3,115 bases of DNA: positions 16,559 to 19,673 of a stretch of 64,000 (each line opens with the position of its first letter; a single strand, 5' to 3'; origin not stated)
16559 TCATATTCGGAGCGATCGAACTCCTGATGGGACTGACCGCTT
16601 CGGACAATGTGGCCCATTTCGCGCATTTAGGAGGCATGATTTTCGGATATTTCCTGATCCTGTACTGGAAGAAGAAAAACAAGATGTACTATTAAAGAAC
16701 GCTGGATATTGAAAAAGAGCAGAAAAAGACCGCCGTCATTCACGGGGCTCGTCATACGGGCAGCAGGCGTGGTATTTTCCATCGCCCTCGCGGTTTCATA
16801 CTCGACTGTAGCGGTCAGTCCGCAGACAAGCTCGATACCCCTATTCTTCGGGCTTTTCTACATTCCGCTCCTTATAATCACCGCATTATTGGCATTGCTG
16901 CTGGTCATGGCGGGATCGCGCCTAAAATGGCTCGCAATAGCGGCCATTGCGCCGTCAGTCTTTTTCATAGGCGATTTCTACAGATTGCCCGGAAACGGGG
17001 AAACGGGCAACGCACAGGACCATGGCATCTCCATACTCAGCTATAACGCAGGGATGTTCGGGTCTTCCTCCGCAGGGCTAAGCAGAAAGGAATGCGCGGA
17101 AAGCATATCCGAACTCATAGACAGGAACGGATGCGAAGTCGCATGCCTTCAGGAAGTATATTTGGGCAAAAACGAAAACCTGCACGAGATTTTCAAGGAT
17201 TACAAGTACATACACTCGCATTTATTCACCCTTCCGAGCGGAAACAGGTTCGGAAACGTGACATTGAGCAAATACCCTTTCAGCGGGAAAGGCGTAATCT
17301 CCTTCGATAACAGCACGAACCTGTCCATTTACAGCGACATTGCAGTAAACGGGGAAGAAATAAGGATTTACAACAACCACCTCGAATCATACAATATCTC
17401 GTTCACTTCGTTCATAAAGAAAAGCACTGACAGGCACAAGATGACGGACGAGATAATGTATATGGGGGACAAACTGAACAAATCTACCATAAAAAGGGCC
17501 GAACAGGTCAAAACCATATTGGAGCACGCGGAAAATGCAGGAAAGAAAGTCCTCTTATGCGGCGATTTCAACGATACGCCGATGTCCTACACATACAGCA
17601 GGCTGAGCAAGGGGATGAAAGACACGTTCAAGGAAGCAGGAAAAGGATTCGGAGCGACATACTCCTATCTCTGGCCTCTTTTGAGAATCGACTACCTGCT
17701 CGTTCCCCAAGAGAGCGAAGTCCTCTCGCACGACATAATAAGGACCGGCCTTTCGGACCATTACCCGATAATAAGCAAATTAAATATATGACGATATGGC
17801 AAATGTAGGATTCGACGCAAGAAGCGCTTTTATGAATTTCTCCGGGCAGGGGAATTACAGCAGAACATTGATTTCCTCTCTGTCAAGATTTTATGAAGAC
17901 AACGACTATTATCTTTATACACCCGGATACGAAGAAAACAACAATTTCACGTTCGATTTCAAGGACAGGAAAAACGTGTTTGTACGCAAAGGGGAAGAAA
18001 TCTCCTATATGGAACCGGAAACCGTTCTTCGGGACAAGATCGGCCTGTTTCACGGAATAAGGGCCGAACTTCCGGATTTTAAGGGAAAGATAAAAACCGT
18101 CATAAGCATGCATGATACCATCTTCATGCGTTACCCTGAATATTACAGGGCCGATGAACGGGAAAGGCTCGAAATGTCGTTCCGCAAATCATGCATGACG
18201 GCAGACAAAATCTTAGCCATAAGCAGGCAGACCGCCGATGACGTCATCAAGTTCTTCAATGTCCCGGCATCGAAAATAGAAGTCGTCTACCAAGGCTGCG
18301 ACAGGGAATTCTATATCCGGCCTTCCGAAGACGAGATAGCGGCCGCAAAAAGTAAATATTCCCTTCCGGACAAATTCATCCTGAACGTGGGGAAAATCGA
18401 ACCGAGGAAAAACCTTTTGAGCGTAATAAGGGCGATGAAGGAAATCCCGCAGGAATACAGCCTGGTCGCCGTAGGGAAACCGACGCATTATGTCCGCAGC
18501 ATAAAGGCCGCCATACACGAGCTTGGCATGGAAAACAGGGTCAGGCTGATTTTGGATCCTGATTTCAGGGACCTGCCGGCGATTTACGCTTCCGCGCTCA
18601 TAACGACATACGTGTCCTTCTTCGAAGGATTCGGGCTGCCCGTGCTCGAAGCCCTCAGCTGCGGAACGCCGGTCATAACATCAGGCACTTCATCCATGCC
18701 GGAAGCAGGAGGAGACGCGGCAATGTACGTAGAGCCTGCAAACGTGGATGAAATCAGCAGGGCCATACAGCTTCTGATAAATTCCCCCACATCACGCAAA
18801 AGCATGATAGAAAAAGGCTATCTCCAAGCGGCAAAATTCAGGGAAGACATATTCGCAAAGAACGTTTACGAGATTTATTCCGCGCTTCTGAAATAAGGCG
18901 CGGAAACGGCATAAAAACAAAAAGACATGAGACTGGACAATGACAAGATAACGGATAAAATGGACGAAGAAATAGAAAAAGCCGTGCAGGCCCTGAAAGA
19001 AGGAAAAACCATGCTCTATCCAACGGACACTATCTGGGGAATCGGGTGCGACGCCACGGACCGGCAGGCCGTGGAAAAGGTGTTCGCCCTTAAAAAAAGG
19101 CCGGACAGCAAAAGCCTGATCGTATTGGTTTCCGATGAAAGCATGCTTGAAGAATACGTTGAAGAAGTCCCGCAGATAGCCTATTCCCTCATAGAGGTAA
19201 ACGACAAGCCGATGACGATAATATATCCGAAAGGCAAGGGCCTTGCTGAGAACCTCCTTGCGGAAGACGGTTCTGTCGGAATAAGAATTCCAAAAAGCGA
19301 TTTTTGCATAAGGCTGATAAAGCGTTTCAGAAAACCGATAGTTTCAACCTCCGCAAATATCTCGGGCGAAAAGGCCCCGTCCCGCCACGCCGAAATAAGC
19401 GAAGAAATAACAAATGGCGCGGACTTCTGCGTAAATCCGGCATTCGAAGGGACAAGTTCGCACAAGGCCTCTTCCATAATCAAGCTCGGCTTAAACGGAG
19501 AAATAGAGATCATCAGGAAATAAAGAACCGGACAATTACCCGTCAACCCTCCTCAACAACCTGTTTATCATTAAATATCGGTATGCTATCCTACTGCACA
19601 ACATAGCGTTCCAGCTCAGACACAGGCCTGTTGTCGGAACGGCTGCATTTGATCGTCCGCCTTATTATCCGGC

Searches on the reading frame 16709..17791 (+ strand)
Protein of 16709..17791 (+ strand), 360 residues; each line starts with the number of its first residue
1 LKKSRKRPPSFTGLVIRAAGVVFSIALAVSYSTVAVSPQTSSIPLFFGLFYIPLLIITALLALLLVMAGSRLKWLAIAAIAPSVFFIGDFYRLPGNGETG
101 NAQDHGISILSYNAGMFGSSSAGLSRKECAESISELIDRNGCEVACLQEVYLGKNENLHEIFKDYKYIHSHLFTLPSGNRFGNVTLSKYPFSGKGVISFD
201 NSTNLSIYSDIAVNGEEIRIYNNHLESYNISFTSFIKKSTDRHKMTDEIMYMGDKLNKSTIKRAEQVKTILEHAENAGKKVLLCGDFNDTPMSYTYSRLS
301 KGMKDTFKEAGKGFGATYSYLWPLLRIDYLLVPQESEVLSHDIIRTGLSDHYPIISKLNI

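Call 32: search_protein_families(library=pfam, proteins=[window:16709-17791:+], max_evalue=0.001)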
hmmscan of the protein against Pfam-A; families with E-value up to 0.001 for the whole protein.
window:16709-17791:+ (360 aa): 1 family
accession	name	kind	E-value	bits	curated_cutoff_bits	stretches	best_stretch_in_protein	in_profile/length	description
PF03372.29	Exo_endo_phos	-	4.3e-22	79.4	24.5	1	110-351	1-225/225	Endonuclease/Exonuclease/phosphatase family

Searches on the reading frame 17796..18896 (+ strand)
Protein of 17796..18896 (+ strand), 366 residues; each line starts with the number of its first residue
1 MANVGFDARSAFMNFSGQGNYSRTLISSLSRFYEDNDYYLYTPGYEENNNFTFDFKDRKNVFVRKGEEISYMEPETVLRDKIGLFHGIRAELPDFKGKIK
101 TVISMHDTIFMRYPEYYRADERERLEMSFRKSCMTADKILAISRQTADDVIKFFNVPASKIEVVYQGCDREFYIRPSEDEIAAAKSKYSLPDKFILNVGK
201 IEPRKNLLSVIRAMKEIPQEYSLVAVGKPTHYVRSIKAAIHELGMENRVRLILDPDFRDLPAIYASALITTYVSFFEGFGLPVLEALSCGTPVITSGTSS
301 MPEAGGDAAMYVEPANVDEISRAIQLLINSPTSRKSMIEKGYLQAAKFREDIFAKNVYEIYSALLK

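Call 32: search_protein_families(library=pfam, proteins=[window:17796-18896:+], max_evalue=0.001)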
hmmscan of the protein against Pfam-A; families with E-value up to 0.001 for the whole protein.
window:17796-18896:+ (366 aa): 6 families
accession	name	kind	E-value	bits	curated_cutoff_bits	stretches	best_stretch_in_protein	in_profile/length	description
PF00534.26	Glycos_transf_1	-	1.1e-27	97.1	26.4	1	186-342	9-170/172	Glycosyl transferases group 1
PF13692.12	Glyco_trans_1_4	-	1.5e-19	71.1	27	1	194-329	3-141/142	Glycosyl transferases group 1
PF13439.12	Glyco_transf_4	-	3.2e-11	44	28.5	1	93-171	93-169/170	Glycosyltransferase Family 4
PF20706.3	GT4-conflict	-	6.3e-07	29.1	26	1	130-299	141-314/385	Family 4 Glycosyltransferase in conflict systems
PF13524.12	Glyco_trans_1_2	-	4.6e-06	27.1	25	1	258-344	38-128/144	Glycosyl transferase-like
PF13579.12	Glyco_trans_4_4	-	0.00012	22.9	29.7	1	97-165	93-156/158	Glycosyl transferase 4-like domain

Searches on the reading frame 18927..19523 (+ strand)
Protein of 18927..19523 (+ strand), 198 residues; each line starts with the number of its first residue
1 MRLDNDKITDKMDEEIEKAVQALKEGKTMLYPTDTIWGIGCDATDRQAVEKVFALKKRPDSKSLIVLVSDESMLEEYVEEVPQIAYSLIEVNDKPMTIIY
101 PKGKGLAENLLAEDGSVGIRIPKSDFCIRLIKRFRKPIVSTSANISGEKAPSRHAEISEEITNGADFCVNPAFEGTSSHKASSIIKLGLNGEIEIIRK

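Call 32: search_protein_families(library=pfam, proteins=[window:18927-19523:+], max_evalue=0.001)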
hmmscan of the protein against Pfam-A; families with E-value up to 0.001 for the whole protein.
window:18927-19523:+ (198 aa): 1 family
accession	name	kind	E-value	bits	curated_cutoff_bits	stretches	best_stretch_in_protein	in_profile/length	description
PF01300.24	Sua5_yciO_yrdC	-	6.3e-47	159.8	25.1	1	21-198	1-177/178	Telomere recombination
